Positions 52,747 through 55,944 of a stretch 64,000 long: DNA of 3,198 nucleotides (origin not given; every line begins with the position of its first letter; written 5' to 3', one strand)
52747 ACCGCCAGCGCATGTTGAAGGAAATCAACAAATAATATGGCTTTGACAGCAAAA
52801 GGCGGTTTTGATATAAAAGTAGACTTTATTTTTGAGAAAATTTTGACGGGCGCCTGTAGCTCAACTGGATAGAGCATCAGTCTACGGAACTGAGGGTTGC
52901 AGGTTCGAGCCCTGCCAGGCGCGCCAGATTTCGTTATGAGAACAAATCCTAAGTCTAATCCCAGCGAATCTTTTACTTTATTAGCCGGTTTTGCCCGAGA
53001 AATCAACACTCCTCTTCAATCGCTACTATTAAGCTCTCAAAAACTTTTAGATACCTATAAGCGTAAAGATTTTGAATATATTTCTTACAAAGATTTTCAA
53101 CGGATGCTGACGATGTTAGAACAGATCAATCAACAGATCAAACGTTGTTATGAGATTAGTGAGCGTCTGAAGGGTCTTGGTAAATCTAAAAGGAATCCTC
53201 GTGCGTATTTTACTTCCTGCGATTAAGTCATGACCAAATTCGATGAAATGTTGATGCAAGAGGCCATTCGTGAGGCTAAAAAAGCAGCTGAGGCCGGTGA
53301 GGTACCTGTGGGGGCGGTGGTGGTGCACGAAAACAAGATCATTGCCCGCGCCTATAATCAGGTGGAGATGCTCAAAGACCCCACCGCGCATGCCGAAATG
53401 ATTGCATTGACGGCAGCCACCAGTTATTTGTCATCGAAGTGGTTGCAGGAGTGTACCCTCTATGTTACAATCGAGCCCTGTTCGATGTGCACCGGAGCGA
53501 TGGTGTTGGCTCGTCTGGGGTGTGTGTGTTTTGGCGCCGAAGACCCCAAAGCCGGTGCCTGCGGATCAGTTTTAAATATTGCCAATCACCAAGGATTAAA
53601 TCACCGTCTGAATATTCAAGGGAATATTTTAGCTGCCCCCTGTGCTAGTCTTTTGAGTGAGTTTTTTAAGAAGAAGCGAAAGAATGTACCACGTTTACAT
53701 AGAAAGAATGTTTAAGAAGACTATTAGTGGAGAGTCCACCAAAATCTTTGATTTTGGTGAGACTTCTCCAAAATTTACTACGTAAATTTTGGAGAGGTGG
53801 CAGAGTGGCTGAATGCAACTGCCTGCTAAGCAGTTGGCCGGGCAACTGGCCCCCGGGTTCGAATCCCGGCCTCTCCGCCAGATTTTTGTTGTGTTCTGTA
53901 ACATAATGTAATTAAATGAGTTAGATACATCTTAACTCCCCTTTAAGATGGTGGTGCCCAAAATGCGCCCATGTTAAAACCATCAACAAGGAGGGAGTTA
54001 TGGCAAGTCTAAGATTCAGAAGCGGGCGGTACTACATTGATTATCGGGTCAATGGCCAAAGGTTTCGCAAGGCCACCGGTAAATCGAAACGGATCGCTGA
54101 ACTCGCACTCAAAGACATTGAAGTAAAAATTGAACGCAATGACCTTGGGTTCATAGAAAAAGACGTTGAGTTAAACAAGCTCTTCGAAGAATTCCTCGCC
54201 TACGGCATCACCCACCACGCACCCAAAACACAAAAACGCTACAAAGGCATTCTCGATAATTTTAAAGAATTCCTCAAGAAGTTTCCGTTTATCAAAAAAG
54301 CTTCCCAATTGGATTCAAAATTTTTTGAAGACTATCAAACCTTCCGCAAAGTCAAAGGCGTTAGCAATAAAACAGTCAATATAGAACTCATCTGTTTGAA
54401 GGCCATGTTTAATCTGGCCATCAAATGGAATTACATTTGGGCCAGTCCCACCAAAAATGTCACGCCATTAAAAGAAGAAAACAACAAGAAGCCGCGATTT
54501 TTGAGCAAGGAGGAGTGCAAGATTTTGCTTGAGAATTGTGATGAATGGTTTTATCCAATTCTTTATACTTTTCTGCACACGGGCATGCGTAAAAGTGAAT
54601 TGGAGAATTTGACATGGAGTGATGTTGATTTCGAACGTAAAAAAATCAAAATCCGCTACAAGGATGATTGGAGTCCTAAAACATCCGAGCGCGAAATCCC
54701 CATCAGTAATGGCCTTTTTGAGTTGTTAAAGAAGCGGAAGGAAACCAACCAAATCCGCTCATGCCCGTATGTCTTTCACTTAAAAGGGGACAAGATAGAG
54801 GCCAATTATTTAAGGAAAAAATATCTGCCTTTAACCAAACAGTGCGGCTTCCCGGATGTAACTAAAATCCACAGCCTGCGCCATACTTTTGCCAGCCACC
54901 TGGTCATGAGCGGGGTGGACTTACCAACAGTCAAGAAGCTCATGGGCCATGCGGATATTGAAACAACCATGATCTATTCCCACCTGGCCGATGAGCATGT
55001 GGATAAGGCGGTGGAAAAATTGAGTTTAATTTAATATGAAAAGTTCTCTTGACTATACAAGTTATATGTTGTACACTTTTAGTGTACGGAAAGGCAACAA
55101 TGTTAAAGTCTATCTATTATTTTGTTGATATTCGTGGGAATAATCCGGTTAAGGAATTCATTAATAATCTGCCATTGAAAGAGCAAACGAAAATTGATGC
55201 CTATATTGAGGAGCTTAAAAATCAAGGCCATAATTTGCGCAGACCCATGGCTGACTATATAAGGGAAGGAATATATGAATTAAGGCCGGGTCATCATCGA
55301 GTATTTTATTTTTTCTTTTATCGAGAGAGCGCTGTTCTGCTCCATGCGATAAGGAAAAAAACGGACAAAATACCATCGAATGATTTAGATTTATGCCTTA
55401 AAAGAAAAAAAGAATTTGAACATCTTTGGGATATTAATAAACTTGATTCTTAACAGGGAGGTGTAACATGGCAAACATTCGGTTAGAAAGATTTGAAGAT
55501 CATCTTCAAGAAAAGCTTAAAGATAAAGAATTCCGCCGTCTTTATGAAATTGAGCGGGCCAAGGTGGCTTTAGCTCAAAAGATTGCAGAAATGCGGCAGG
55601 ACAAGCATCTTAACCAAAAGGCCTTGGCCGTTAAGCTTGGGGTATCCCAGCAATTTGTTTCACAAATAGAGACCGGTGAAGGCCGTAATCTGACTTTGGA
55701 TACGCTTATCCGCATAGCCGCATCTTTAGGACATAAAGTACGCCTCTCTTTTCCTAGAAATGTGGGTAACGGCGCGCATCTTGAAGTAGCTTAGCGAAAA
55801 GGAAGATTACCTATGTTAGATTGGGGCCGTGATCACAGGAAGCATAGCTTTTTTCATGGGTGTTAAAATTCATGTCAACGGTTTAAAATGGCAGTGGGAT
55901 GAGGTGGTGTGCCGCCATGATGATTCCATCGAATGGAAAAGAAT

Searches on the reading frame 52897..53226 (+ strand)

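Call 5: search_protein_families(library=pfam, proteins=[window:52897-53226:+], max_evalue=0.01)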
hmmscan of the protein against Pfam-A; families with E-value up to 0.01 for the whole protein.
window:52897-53226:+ (109 aa): 3 families
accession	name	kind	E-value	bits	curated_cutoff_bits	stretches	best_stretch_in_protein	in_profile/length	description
PF00512.31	HisKA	-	0.00016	22.1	26.9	1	28-91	5-57/66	His Kinase A (phospho-acceptor) domain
PF02319.26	E2F_TDP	-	0.0046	17.1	25.7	1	41-99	3-55/65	E2F/DP family winged-helix DNA-binding domain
PF21215.2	CSN3-like_C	-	0.0052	17.1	27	1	73-93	4-24/28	COP9 signalosome complex subunit 3-like, C-terminal helix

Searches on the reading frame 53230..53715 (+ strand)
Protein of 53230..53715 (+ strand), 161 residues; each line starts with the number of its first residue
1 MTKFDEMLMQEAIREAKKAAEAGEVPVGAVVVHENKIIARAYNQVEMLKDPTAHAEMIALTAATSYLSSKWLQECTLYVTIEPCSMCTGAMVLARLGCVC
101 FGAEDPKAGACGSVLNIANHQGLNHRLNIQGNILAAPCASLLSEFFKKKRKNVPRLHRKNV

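Call 5: search_protein_families(library=pfam, proteins=[window:53230-53715:+], max_evalue=0.01)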
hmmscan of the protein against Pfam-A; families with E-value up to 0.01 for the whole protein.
window:53230-53715:+ (161 aa): 6 families
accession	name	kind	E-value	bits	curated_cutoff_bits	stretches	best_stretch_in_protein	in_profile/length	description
PF14437.12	MafB19-deam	-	1.3e-39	135.8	27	1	6-150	4-142/142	MafB19-like deaminase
PF00383.29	dCMP_cyt_deam_1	-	7.1e-28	96.9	25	1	4-102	3-101/102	Cytidine and deoxycytidylate deaminase zinc-binding region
PF18750.7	SNAD4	-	0.00016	22.1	27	1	47-92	24-72/130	Secreted Novel AID/APOBEC-like Deaminase 4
PF14439.12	Bd3614-deam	-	0.00018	21.9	38.5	1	34-106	18-93/113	Bd3614-like deaminase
PF18772.7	APOBEC2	-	0.0028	18.1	26.8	1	50-92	47-90/175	APOBEC2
PF08210.17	APOBEC_N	-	0.0065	16.9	25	0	47-92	44-86/170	APOBEC-like N-terminal domain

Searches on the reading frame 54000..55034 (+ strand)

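Call 5: search_protein_families(library=pfam, proteins=[window:54000-55034:+], max_evalue=0.01)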
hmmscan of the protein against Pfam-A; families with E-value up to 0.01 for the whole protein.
window:54000-55034:+ (344 aa): 6 families
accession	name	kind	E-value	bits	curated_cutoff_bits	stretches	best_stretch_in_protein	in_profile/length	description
PF00589.27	Phage_integrase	-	7.5e-31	107.6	27.1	1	167-333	2-172/172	Phage integrase family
PF13102.12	Phage_int_SAM_5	-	2e-11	44.5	22.3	1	58-151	2-93/98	Phage integrase SAM-like domain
PF24624.1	Int_N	-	1.3e-08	35.9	27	1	100-158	41-100/100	Phage integrase, N-terminal domain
PF02899.23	Phage_int_SAM_1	-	0.0024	18.5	22.3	1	66-141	5-80/83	Phage integrase, N-terminal SAM-like domain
PF12834.13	Phage_int_SAM_2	-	0.006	17.5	22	0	76-140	20-85/91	Phage integrase, N-terminal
PF13495.12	Phage_int_SAM_4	-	0.0065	17.3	27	0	70-140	11-78/85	Phage integrase, N-terminal SAM-like domain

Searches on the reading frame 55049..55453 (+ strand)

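Call 10: search_protein_families(library=pfam, proteins=[window:55049-55453:+], max_evalue=0.001)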
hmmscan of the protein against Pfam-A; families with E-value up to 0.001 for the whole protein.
window:55049-55453:+ (134 aa): 1 family
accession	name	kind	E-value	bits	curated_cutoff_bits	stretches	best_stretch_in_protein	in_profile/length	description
PF05973.20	Gp49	-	1.2e-20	73.8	23.9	1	36-121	1-90/90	Phage derived protein Gp49-like (DUF891)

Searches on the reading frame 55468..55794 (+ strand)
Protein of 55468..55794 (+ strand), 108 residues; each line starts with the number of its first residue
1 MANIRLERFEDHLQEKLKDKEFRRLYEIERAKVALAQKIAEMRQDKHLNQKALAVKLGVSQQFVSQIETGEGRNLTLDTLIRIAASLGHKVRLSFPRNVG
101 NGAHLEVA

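Call 10: search_protein_families(library=pfam, proteins=[window:55468-55794:+], max_evalue=0.001)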
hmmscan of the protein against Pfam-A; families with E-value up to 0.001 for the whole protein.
window:55468-55794:+ (108 aa): 6 families
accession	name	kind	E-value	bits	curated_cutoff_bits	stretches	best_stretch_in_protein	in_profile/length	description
PF01381.28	HTH_3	-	1e-12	48.3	23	1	39-88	1-49/55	Helix-turn-helix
PF13744.12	HTH_37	-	3.5e-11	43.2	27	1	28-93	12-77/80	Helix-turn-helix domain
PF13560.12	HTH_31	-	1.5e-07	32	27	1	34-88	1-55/64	Helix-turn-helix domain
PF13443.12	HTH_26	-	7.8e-07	29.7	22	1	38-88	1-51/63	Cro/C1-type HTH DNA-binding domain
PF12844.13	HTH_19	-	0.00017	21.8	30.2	1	37-88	2-52/64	Helix-turn-helix domain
PF04545.22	Sigma70_r4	-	0.00079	19.3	24.1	0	39-69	12-42/50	Sigma-70, region 4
